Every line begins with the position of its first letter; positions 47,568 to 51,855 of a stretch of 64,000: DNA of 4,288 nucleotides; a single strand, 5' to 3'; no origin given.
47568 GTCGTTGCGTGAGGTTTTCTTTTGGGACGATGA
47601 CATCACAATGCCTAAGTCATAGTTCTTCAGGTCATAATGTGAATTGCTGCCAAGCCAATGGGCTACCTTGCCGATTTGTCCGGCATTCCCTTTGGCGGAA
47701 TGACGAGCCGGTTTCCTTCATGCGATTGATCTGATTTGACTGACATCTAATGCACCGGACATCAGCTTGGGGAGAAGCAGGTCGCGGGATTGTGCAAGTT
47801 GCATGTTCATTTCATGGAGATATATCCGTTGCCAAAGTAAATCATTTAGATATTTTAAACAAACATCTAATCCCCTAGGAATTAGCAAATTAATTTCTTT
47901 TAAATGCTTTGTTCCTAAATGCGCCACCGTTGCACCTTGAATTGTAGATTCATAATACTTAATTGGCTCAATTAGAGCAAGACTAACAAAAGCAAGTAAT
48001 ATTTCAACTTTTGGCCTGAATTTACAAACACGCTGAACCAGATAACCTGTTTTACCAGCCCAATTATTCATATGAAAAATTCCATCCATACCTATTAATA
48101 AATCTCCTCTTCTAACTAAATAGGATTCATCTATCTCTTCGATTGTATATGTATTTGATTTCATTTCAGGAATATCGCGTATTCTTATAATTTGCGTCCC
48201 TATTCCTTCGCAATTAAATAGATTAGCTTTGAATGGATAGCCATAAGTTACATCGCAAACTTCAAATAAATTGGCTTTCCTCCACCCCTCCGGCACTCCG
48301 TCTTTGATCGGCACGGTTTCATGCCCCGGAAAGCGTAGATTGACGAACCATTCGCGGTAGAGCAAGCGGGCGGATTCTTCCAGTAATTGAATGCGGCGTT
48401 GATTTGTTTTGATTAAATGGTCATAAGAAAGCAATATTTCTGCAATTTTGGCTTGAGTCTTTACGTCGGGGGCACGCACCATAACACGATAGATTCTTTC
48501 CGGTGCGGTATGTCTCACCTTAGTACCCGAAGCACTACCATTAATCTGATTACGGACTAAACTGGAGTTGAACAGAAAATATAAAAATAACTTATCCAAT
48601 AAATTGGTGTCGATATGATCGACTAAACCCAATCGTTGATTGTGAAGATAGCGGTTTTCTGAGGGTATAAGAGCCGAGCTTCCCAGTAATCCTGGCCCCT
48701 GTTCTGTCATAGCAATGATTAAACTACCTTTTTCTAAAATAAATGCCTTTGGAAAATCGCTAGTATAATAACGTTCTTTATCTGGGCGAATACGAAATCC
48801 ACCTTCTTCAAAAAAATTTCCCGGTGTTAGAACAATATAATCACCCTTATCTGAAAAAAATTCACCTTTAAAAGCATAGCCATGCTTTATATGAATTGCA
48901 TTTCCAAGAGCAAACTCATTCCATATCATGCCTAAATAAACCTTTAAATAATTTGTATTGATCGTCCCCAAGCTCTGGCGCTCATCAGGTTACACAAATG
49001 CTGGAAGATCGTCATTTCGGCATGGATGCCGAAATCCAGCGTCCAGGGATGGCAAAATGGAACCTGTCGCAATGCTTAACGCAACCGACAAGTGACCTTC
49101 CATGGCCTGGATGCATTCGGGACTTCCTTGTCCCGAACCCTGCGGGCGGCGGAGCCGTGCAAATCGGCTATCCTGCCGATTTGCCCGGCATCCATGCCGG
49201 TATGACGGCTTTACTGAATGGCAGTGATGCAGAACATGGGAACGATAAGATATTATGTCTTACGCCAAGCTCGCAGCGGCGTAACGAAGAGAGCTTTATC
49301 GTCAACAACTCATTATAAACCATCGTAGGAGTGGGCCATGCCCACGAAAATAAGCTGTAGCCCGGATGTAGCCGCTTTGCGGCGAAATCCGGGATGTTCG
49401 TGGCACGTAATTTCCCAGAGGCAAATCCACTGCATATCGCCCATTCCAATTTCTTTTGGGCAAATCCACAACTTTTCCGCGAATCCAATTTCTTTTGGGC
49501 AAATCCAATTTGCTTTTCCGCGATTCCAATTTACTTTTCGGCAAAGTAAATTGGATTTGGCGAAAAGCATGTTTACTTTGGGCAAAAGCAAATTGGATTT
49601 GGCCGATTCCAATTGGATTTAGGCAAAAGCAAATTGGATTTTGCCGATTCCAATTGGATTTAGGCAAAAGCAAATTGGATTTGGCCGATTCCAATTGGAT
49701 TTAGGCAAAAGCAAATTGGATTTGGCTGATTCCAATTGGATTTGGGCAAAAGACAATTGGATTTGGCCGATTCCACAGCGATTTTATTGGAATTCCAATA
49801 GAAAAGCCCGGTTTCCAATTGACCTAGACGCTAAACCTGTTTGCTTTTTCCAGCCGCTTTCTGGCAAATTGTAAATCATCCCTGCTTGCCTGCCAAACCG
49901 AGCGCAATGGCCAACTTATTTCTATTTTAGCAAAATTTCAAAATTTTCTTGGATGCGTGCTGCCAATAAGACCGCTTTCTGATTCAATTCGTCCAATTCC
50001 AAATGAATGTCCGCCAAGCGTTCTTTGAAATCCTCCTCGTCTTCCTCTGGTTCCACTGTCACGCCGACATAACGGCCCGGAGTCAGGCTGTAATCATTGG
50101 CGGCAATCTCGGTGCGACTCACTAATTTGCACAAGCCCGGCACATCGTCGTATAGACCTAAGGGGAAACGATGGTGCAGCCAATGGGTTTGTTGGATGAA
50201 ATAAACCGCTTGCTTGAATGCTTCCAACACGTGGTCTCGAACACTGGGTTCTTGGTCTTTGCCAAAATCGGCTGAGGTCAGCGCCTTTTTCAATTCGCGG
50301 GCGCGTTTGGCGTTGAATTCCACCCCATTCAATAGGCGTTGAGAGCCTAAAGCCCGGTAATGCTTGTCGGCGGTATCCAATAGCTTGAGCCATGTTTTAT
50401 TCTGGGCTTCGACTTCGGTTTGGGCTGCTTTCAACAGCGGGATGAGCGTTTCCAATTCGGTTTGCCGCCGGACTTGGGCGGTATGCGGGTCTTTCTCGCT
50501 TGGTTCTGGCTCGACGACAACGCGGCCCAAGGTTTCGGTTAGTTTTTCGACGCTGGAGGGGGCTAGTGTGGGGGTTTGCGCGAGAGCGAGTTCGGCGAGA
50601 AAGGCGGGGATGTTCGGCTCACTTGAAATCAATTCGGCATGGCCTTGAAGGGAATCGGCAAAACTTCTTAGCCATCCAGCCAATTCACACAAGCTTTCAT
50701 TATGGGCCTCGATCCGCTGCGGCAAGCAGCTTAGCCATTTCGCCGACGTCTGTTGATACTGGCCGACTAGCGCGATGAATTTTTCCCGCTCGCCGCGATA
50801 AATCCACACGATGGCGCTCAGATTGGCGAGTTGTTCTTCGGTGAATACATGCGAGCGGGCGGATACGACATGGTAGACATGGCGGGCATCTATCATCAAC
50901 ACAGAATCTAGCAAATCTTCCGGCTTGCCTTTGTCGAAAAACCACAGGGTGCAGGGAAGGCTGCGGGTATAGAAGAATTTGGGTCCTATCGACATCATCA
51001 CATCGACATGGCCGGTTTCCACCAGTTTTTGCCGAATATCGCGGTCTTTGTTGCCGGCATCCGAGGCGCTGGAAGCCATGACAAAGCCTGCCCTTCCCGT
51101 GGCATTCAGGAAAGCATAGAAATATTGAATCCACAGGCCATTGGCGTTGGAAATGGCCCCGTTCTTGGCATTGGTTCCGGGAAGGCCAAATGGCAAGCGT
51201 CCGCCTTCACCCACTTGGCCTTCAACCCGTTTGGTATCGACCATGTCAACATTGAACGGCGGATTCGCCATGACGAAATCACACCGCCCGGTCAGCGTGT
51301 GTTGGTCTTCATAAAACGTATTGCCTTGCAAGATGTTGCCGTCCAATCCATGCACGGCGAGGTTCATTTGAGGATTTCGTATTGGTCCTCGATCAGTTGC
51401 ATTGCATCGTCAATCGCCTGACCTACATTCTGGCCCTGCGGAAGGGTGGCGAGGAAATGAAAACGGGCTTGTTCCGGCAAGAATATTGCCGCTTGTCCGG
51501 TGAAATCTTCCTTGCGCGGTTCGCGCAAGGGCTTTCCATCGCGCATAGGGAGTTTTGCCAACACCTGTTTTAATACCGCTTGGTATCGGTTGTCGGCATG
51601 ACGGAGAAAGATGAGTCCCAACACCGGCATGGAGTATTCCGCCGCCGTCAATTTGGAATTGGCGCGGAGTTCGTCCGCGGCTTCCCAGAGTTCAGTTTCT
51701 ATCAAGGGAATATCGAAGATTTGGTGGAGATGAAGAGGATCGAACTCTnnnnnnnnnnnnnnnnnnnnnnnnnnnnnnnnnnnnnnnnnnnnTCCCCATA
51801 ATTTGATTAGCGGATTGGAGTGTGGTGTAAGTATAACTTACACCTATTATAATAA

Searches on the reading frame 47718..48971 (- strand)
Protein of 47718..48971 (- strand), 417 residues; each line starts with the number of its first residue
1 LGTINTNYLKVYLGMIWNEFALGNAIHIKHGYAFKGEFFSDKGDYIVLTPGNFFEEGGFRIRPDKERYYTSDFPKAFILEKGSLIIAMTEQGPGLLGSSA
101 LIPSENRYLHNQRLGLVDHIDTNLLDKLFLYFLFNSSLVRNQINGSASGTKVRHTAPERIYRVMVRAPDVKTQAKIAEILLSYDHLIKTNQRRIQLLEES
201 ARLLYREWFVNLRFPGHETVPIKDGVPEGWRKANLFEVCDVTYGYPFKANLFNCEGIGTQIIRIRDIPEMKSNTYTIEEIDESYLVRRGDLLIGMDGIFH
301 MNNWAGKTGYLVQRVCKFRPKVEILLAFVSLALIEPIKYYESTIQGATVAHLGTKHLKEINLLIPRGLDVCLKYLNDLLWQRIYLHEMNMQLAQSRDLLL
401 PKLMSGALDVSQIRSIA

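Call 31: search_protein_families(library=pfam, proteins=[window:47718-48971:-], max_evalue=0.00001)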
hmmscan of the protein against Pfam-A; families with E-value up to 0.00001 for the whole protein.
window:47718-48971:- (417 aa): 1 family
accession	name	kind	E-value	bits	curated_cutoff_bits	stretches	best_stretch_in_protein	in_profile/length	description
PF01420.25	Methylase_S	-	1.3e-21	78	22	2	17-198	4-167/168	Type I restriction modification DNA specificity domain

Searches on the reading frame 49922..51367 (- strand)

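Call 3: search_protein_families(library=pfam, proteins=[window:49922-51367:-], max_evalue=0.1)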
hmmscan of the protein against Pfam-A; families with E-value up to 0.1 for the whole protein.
window:49922-51367:- (481 aa): 1 family
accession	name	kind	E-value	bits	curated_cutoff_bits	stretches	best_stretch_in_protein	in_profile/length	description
PF02384.22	N6_Mtase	-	6.9e-36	124.6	20.4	2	1-187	95-272/311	N-6 DNA Methylase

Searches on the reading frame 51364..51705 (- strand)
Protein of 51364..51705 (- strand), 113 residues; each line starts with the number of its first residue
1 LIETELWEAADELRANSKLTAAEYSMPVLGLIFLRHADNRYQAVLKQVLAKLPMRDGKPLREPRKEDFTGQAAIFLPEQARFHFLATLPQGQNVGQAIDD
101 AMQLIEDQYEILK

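Call 3: search_protein_families(library=pfam, proteins=[window:51364-51705:-], max_evalue=0.1)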
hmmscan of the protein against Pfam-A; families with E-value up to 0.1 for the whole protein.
window:51364-51705:- (113 aa): 1 family
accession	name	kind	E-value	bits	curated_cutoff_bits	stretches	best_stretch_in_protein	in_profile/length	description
PF12161.14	HsdM_N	-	1.6e-16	61.6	24.5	1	2-109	1-101/135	HsdM N-terminal domain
